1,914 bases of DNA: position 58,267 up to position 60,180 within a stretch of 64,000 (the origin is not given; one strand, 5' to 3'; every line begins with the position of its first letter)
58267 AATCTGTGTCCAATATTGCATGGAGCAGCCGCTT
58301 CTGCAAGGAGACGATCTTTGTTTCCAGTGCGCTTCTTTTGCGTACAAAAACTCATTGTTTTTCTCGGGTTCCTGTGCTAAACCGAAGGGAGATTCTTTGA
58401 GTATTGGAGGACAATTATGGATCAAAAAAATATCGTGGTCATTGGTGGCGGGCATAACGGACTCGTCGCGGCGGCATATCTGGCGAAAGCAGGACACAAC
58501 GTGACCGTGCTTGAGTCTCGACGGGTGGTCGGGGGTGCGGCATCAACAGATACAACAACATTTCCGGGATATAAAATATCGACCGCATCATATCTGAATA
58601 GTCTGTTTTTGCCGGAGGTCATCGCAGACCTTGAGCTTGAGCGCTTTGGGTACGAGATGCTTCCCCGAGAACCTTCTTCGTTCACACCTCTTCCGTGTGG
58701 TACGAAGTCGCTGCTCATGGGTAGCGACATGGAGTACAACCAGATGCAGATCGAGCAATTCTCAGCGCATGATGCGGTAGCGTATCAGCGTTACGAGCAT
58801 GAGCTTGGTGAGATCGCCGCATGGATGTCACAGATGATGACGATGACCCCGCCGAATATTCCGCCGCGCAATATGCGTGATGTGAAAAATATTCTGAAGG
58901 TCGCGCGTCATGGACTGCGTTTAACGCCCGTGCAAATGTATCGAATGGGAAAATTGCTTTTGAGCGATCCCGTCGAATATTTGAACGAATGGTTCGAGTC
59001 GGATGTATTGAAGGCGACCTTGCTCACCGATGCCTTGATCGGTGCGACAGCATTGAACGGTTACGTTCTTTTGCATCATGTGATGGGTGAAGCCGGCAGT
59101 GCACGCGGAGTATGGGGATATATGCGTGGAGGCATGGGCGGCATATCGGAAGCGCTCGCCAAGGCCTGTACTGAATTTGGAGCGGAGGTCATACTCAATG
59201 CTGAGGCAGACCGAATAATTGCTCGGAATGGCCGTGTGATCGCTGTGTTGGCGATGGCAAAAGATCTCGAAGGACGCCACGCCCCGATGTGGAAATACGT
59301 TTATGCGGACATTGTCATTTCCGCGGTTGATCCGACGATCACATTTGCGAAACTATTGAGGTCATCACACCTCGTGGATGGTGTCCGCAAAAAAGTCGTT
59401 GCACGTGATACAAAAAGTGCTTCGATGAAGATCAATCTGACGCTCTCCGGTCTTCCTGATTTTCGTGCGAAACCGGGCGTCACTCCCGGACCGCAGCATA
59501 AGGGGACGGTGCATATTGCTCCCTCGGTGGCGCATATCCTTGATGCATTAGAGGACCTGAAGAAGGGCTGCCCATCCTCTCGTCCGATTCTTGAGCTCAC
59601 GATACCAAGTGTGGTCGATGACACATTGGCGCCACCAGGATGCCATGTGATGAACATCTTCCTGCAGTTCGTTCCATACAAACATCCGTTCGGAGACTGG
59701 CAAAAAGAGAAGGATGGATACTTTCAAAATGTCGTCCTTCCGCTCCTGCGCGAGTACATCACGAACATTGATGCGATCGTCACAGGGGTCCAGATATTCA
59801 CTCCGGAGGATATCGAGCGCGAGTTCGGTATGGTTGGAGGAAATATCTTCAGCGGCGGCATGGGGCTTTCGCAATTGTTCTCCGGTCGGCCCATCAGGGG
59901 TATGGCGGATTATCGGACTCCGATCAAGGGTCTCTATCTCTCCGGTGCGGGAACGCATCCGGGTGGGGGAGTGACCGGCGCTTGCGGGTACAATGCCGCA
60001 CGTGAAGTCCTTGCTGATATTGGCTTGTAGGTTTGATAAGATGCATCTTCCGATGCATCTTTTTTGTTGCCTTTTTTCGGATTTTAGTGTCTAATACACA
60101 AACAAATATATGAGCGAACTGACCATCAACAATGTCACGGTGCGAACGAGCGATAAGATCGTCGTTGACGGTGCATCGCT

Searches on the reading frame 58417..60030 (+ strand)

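Call 18: search_protein_families(library=pfam, proteins=[window:58417-60030:+], max_evalue=0.001)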
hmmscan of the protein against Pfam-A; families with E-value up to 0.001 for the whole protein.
window:58417-60030:+ (537 aa): 10 families
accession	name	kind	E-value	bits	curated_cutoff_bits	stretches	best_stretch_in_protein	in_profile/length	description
PF01266.30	DAO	-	1.6e-12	48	27.9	1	6-46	2-42/353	FAD dependent oxidoreductase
PF01593.30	Amino_oxidase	-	5.5e-12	46.1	19.8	1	15-53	3-39/443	Flavin containing amine oxidoreductase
PF13450.12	NAD_binding_8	-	3e-11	43.9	21.9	1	8-55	1-46/68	NAD(P)-binding Rossmann-like domain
PF12831.13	FAD_oxidored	-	5.2e-07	29.7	27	1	6-55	2-52/416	FAD dependent oxidoreductase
PF07992.20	Pyr_redox_2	-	1e-06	28.9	26.1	1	4-37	143-176/291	Pyridine nucleotide-disulphide oxidoreductase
PF00890.30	FAD_binding_2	-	5.3e-05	23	20.4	1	6-42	2-38/414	FAD binding domain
PF00070.33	Pyr_redox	-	5.4e-05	24.1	22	1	5-38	1-34/82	Pyridine nucleotide-disulphide oxidoreductase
PF01946.23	Thi4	-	9.7e-05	22.1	26.2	1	4-49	18-64/235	Thi4 family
PF01134.28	GIDA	-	0.00019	21.1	22.1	1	6-32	2-28/391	Glucose inhibited division protein A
PF03486.20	HI0933_like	-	0.00077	19.4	50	0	5-39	2-36/244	HI0933-like protein Rossmann domain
